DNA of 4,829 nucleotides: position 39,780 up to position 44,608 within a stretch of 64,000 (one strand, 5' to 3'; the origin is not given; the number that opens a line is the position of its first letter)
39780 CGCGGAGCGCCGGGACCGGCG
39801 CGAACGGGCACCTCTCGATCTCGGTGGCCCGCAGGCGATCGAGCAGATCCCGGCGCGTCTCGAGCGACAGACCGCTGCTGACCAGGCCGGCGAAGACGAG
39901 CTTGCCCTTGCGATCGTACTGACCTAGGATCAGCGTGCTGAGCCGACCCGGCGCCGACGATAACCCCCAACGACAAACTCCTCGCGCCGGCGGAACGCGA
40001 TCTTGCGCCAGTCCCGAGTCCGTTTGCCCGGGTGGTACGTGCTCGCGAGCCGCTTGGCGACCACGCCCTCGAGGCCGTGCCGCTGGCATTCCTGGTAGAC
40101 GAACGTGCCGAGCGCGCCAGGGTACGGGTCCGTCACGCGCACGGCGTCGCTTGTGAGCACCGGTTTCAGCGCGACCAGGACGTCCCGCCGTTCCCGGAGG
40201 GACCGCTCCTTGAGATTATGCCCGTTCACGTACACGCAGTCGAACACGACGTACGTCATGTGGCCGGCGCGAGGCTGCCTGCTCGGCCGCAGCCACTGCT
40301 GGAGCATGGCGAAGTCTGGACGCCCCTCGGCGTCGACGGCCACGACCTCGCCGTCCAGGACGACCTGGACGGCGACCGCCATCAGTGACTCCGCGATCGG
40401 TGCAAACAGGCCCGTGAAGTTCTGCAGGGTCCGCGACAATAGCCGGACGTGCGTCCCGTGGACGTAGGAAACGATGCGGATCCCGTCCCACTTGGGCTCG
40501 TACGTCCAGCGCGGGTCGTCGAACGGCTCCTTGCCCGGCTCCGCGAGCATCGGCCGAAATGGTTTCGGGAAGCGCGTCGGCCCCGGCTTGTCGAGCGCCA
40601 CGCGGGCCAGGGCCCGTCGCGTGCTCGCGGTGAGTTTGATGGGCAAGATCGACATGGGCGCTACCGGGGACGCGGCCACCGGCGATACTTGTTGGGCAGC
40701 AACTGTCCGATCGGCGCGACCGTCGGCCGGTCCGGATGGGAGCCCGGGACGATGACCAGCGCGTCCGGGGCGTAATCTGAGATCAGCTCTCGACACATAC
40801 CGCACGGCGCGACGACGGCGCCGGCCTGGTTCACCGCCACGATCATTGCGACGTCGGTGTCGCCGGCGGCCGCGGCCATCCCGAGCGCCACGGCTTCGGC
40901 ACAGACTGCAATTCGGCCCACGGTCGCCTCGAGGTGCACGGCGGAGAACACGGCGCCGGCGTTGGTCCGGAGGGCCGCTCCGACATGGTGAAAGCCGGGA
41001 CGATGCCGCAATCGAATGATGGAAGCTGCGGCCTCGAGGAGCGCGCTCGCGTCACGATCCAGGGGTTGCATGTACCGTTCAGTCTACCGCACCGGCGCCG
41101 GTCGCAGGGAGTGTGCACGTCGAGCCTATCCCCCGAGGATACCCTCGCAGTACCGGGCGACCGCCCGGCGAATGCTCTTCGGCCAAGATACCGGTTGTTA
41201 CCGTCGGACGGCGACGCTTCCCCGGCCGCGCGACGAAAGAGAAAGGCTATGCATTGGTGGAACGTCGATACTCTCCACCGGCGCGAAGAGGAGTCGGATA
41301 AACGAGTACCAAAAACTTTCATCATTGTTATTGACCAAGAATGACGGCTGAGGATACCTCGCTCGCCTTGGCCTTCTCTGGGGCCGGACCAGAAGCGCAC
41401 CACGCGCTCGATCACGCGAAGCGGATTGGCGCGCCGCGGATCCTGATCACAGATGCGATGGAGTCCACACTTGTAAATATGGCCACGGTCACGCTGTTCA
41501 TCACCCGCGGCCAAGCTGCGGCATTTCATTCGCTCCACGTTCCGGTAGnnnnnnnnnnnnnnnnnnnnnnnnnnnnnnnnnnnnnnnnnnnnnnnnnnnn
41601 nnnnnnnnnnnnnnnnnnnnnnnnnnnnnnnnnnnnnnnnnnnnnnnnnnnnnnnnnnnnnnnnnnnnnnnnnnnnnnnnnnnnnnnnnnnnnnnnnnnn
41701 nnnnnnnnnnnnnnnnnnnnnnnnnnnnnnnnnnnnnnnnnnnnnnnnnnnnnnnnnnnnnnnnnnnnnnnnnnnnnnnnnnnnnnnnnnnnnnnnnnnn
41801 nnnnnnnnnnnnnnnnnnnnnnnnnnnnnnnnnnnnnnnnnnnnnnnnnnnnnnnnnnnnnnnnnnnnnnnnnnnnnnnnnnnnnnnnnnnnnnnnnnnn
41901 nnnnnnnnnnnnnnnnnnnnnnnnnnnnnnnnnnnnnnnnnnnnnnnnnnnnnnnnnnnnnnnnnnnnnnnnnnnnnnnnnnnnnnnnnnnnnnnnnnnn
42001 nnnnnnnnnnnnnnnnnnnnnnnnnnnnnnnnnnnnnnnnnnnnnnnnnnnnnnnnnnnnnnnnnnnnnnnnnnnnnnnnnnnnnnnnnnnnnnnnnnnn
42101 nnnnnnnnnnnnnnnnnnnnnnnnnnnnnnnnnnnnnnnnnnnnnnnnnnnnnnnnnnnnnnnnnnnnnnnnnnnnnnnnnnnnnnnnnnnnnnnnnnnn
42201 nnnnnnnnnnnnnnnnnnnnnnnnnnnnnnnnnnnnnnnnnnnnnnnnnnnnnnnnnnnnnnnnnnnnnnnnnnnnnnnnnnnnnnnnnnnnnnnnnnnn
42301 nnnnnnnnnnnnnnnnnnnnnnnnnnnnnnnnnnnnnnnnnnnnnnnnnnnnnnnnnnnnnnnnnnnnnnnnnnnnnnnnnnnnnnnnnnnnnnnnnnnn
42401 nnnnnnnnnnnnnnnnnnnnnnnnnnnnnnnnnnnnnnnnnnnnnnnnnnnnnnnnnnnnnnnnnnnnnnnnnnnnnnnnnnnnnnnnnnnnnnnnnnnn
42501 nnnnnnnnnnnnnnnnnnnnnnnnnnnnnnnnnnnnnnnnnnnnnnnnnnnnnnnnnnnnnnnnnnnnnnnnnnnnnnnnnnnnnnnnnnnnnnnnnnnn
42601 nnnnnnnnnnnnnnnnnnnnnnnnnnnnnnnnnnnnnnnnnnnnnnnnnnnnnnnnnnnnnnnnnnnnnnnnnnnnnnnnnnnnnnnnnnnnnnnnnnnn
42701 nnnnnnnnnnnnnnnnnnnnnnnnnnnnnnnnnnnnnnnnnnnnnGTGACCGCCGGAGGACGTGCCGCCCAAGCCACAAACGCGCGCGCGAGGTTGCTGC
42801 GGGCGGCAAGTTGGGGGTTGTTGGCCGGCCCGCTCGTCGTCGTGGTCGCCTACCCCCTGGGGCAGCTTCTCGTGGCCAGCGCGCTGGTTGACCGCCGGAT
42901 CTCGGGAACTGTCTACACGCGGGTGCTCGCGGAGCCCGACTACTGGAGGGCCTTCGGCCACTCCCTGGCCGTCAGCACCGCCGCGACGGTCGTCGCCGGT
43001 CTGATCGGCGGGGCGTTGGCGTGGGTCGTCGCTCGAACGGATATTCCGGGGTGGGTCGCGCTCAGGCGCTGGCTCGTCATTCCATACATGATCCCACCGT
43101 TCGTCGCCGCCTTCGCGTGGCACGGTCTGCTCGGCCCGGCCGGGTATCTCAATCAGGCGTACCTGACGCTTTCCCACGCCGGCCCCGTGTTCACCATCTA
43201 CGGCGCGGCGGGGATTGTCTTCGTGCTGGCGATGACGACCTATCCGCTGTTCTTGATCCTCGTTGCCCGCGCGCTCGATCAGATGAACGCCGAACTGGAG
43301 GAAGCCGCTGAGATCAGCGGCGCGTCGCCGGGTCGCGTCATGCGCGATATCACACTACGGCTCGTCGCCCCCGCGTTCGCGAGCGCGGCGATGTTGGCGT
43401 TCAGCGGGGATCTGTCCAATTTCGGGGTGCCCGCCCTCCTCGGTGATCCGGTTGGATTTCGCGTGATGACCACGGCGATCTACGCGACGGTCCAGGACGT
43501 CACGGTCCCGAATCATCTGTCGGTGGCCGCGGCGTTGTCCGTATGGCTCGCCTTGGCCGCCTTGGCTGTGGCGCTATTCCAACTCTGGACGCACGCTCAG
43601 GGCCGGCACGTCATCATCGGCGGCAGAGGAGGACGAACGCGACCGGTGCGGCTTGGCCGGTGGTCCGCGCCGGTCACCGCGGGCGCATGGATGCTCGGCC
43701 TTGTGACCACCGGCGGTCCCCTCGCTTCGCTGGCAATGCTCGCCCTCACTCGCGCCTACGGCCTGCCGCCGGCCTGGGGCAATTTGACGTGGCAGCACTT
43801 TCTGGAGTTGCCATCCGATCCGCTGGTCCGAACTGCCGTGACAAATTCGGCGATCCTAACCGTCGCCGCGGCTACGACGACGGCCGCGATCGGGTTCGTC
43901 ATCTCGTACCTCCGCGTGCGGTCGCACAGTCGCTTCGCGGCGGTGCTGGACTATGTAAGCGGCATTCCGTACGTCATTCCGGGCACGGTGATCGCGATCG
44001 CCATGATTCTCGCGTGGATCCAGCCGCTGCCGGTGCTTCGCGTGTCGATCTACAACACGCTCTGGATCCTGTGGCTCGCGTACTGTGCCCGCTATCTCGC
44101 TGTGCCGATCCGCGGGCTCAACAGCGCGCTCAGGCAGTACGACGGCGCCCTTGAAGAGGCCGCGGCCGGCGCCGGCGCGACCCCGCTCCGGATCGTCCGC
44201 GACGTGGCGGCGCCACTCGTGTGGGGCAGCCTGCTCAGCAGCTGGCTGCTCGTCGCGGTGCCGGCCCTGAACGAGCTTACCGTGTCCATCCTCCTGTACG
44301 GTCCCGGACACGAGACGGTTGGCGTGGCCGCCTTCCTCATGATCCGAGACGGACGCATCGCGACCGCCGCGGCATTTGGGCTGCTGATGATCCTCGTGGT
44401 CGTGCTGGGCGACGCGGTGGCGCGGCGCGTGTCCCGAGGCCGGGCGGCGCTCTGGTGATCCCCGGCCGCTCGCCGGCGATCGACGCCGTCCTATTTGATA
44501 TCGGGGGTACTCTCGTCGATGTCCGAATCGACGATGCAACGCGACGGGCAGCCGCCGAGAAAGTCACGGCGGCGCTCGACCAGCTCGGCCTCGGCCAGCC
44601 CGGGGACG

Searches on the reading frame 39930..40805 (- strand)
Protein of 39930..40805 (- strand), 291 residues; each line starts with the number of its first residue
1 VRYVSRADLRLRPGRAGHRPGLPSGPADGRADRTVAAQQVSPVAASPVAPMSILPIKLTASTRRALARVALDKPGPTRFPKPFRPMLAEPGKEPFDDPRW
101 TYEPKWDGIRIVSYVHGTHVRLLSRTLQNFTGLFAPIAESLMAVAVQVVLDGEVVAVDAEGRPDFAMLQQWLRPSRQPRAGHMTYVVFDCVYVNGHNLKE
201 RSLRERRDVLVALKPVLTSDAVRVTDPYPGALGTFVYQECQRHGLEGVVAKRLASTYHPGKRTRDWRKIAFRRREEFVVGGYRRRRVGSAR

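Call 42: search_protein_families(library=pfam, proteins=[window:39930-40805:-], max_evalue=0.001)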
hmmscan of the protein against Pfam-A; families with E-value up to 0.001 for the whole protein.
window:39930-40805:- (291 aa): 2 families
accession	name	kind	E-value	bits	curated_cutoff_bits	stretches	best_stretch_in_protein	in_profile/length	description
PF01068.26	DNA_ligase_A_M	-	3.6e-29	102.4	26.2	1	85-269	1-203/204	ATP dependent DNA ligase domain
PF01331.24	mRNA_cap_enzyme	-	0.0002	21.7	29.6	0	105-210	23-117/194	mRNA capping enzyme, catalytic domain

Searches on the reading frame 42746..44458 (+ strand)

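Call 42: search_protein_families(library=pfam, proteins=[window:42746-44458:+], max_evalue=0.001)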
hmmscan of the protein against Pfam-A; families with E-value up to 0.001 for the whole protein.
window:42746-44458:+ (570 aa): 1 family
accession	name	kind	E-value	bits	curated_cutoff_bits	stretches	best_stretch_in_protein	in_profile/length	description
PF00528.27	BPD_transp_1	-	6.1e-20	72.2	26.4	2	105-274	19-171/184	Binding-protein-dependent transport system inner membrane component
